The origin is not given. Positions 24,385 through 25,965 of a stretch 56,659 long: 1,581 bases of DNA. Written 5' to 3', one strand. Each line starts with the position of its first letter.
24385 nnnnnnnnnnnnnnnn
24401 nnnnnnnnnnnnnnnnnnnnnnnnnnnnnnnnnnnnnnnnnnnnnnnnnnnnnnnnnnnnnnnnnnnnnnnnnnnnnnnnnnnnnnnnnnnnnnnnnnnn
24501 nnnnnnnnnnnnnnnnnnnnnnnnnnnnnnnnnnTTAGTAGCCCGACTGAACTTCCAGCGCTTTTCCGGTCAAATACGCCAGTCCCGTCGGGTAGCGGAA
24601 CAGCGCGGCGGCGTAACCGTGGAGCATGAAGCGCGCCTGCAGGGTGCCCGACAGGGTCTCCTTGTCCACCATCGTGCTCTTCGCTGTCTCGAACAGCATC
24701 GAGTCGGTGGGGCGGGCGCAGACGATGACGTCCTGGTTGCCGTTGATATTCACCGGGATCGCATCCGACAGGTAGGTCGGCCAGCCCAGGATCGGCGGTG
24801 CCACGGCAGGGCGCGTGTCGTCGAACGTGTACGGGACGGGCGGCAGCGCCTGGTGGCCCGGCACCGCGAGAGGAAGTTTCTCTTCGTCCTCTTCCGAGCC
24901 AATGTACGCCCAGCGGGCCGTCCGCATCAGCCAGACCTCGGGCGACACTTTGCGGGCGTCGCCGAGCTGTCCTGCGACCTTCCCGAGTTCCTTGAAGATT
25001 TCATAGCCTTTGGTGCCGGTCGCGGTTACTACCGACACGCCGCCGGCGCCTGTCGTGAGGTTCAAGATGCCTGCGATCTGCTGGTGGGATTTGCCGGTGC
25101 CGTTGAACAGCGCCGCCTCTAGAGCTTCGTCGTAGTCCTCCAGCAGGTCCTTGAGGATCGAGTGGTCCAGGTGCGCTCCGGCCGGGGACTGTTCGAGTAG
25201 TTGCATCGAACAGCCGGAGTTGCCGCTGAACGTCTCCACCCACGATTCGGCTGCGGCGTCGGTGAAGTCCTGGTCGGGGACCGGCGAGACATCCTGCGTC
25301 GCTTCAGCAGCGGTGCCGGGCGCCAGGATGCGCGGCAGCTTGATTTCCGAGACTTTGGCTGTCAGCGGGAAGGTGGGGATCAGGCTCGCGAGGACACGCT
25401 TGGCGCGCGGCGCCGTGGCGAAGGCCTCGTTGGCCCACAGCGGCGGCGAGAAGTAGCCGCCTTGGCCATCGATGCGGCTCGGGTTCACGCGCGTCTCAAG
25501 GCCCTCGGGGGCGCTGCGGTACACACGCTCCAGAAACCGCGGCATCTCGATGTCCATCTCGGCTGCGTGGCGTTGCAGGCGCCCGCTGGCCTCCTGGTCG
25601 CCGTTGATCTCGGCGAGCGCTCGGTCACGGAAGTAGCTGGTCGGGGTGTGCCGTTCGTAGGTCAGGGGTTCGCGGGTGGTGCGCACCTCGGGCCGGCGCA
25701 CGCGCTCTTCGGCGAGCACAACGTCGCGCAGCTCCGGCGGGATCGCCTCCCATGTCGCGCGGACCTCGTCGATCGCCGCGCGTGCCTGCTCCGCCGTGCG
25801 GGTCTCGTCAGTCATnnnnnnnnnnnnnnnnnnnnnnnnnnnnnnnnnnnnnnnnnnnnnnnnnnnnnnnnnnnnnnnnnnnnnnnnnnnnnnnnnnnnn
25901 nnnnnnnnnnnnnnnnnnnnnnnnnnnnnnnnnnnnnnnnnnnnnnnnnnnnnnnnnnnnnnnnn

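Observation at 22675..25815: Two tandem, clearly paralogous HK97-fold capsid protein genes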

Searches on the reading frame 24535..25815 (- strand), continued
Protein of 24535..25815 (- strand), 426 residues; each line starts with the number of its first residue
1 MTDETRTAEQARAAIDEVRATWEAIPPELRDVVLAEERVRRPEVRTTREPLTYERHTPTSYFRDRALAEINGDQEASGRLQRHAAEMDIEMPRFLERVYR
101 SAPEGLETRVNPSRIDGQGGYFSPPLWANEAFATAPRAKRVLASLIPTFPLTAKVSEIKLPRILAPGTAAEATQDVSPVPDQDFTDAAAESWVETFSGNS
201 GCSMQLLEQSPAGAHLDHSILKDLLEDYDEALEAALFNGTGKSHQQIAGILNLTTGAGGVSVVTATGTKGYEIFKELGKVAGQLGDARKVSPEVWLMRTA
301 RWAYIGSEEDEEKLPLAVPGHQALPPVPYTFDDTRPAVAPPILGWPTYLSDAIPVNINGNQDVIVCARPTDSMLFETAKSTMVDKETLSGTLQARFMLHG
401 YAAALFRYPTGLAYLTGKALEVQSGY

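Call 68: search_protein_families(library=phrogs, proteins=[window:24535-25815:-], max_evalue=0.001)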
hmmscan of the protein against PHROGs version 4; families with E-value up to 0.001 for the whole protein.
window:24535-25815:- (426 aa): 2 families
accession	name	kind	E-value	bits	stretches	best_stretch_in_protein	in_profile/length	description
phrog_2263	-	head and packaging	7e-25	88.9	1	9-420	194-546/551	major head protein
phrog_10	-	head and packaging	1.3e-07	32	1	221-364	463-580/752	major head protein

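Call 79: search_solved_structures(query=A1, max_evalue=0.01)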
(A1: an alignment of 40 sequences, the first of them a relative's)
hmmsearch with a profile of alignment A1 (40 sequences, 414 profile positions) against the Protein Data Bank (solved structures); distinct sequences matched with E-value up to 0.01: 0.

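Call 81: find_encoding_contigs(protein=P0010, flank=10000, max_places=2)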
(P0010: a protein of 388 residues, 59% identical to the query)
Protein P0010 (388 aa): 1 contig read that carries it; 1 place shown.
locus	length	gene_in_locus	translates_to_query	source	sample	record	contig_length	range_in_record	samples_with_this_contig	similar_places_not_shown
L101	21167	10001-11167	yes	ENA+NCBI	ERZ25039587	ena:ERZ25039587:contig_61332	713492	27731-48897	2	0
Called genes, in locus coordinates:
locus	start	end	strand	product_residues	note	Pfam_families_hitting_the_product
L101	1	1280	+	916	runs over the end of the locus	PF08751:TrwC, PF13245:AAA_19, PF13604:AAA_30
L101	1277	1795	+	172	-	-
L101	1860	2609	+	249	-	PF19508:DUF6042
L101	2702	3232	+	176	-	-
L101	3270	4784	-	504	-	PF02534:T4SS-DNA_transf, PF10412:TrwB_AAD_bind, PF12696:TraG-D_C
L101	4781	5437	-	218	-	-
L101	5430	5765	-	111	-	PF12728:HTH_17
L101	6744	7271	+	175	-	-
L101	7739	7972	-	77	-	-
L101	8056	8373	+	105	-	-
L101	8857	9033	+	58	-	PF01402:RHH_1 (weak)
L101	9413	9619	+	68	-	-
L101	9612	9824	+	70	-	-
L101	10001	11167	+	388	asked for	-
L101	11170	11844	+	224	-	-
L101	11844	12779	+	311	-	PF04586:Peptidase_S78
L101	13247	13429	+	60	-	-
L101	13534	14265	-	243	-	PF01391:Collagen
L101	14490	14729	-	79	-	PF13560:HTH_31, PF01381:HTH_3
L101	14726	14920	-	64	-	-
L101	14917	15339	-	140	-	-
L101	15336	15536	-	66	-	-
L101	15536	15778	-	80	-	-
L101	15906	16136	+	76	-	PF13560:HTH_31, PF13443:HTH_26 (weak), PF01381:HTH_3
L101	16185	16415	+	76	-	PF13384:HTH_23 (faint), PF13560:HTH_31, PF01381:HTH_3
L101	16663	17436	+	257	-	-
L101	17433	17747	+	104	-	-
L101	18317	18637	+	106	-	-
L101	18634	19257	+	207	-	-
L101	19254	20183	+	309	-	-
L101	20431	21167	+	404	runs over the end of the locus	PF00589:Phage_integrase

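Call 89: find_encoding_contigs(protein=P0001, flank=1000, max_places=4)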
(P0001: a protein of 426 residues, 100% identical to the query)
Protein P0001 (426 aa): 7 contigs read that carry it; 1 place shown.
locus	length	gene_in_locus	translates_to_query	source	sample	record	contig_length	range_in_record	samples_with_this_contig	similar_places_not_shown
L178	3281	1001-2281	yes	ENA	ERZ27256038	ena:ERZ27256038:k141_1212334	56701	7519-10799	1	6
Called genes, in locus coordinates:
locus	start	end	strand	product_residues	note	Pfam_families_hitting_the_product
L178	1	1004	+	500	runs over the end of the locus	PF27659:CHP02642 (faint), PF15777:Anti-TRAP (weak), PF04586:Peptidase_S78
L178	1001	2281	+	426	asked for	PF05065:Phage_capsid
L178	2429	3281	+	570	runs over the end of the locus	PF05065:Phage_capsid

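Call 90: search_protein_families(library=phrogs, proteins=[L101:6744-7271:+, L101:8056-8373:+, L101:11170-11844:+, L101:16663-17436:+, L101:17433-17747:+, L101:18317-18637:+, L101:18634-19257:+, L101:19254-20183:+, L101:9413-9619:+, L101:9612-9824:+], max_evalue=0.001)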
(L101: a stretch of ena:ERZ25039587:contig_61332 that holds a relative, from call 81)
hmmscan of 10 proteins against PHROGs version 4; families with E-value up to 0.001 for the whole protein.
L101:6744-7271:+ (175 aa): 0 families

L101:8056-8373:+ (105 aa): 0 families

L101:11170-11844:+ (224 aa): 0 families

L101:16663-17436:+ (257 aa): 0 families

L101:17433-17747:+ (104 aa): 0 families

L101:18317-18637:+ (106 aa): 3 families
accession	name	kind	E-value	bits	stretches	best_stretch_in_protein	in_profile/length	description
phrog_16167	-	DNA, RNA and nucleotide metabolism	2.8e-11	44.7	1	1-84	190-276/315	replication initiation protein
phrog_21472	-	unknown function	1.1e-08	36.1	1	2-74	189-250/299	-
phrog_18020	-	DNA, RNA and nucleotide metabolism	3.7e-07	31.2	1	16-84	159-225/248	replication initiation O-like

L101:18634-19257:+ (207 aa): 1 family
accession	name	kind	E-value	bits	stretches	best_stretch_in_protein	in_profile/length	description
phrog_109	-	DNA, RNA and nucleotide metabolism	0.00056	20.9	1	38-97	78-142/236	P-like helicase loader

L101:19254-20183:+ (309 aa): 1 family
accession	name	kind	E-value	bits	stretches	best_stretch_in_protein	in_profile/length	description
phrog_6247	-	DNA, RNA and nucleotide metabolism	1.5e-39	137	1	32-301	14-282/303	DNA topoisomerase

L101:9413-9619:+ (68 aa): 0 families

L101:9612-9824:+ (70 aa): 0 families

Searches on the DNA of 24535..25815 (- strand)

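Call 57: search_rna_families(source=L022, start=12700, end=13800, threshold=evalue, max_evalue=1)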
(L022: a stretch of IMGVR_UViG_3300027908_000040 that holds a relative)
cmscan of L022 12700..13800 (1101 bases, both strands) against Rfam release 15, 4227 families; matches with E-value up to 1: 1.
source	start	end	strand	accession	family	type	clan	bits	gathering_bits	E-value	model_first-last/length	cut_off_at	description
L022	12796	13030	+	RF00028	Intron_gpI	Intron;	-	46.7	50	1.7e-10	1-253/253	no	Group I catalytic intron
